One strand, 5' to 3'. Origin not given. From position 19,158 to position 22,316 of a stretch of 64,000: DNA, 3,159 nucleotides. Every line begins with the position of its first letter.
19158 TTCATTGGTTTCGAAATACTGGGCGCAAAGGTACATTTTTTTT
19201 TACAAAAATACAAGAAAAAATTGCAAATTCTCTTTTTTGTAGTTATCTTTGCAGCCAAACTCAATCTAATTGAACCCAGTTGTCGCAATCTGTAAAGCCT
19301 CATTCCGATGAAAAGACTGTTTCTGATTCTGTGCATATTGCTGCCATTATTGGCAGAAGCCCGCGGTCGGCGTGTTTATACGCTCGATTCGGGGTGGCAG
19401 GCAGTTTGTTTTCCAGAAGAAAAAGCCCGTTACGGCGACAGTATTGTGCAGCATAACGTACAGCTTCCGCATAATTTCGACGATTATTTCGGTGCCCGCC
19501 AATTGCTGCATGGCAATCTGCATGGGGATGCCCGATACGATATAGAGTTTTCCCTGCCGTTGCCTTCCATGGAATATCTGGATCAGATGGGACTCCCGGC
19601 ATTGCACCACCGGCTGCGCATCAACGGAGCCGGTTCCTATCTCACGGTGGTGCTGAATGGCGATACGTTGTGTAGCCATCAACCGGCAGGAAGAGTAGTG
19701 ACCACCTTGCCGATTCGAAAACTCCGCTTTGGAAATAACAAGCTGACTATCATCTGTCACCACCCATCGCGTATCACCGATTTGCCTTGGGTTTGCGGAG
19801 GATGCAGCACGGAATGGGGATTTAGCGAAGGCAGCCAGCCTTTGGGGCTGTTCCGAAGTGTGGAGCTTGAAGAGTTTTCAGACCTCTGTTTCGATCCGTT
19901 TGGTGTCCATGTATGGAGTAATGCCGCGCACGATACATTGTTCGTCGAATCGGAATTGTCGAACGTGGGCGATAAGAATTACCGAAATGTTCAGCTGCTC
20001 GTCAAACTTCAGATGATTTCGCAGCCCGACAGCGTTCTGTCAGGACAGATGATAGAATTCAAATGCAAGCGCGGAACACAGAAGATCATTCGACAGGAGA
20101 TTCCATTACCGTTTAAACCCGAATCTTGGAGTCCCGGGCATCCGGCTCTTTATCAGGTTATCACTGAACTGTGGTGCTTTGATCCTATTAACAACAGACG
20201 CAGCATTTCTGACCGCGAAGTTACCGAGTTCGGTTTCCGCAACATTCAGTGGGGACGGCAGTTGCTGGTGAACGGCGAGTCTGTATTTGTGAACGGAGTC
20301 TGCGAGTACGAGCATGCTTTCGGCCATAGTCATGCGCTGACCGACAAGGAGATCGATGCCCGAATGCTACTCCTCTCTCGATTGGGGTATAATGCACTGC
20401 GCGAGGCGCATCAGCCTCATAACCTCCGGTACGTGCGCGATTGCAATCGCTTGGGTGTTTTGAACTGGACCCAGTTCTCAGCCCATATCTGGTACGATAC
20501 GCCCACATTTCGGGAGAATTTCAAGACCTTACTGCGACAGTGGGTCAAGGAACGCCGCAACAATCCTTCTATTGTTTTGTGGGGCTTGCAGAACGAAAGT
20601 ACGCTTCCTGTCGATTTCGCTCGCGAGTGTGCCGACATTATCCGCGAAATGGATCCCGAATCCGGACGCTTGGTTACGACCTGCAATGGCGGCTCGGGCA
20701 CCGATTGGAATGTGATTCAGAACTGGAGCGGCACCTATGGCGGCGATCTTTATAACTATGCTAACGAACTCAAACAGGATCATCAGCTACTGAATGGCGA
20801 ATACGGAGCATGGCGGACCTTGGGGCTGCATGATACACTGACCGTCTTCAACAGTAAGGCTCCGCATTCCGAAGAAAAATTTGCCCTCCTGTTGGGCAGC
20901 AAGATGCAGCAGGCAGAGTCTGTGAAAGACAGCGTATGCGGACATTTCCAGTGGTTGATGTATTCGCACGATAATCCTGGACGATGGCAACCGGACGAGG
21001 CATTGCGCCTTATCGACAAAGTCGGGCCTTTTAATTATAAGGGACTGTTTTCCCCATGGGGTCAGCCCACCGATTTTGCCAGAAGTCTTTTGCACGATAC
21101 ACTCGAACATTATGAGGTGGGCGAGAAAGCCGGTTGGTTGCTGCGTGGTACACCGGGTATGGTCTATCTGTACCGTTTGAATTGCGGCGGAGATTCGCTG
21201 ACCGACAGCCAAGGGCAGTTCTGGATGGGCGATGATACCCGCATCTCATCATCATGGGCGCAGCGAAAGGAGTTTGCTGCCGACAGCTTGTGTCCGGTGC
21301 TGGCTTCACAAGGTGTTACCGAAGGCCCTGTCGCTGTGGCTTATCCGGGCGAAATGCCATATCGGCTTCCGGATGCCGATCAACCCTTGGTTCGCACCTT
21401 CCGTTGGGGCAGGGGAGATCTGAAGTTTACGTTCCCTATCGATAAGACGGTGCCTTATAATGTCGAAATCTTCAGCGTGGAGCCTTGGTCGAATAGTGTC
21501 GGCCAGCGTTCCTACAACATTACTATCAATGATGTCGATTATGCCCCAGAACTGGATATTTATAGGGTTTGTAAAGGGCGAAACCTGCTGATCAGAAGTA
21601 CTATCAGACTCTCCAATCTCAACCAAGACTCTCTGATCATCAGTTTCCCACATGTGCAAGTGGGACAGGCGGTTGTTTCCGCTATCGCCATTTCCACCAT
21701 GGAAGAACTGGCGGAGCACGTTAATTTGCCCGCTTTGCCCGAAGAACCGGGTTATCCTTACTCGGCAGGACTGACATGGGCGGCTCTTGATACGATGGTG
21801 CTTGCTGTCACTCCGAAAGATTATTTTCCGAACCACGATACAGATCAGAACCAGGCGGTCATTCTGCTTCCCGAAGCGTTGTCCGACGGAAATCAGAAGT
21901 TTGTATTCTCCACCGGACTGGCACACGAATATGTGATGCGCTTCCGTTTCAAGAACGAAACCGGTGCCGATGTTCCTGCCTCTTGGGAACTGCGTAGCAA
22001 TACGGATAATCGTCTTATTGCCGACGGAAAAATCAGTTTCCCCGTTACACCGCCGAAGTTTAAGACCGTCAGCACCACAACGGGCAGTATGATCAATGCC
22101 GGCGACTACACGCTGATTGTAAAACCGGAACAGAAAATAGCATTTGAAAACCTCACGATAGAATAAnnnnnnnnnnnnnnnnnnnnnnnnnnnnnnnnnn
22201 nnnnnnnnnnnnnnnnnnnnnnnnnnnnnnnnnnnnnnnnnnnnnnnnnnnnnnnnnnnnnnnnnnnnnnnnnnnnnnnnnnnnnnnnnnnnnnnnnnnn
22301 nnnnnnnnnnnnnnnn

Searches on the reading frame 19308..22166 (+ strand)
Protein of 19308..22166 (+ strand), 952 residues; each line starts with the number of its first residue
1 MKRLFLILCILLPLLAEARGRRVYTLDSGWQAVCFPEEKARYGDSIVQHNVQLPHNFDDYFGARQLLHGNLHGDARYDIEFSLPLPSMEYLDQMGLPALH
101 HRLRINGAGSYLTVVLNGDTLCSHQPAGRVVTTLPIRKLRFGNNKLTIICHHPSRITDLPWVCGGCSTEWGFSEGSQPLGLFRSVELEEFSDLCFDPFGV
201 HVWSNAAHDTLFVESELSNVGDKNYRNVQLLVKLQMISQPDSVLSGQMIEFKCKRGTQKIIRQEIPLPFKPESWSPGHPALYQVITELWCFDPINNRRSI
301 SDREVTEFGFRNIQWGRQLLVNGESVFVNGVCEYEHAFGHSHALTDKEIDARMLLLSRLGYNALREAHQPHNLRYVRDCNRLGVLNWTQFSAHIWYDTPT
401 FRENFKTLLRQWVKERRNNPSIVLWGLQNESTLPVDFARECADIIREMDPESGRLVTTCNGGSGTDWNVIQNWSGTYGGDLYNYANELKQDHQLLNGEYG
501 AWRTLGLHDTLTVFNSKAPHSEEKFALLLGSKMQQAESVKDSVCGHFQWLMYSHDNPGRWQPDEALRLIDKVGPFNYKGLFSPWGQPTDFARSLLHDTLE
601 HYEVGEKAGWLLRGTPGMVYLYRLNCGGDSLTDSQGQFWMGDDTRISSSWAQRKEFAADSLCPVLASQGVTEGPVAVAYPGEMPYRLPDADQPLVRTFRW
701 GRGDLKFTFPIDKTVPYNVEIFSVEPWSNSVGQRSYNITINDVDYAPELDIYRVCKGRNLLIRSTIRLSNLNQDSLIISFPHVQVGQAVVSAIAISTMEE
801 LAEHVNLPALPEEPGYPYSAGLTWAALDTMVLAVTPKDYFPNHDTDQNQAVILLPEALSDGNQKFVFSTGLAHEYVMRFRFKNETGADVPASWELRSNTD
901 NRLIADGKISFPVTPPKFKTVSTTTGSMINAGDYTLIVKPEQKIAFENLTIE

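Call 81: search_protein_families(library=pfam, proteins=[window:19308-22166:+], max_evalue=0.00001)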
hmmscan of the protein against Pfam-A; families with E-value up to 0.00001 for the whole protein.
window:19308-22166:+ (952 aa): 2 families
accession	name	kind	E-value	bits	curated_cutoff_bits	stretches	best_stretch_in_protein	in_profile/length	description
PF02836.23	Glyco_hydro_2_C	-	2.6e-13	50.2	21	1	317-477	6-181/302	Glycosyl hydrolases family 2, TIM barrel domain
PF11721.14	Malectin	-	2.6e-12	47.5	23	1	621-791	2-150/163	Malectin domain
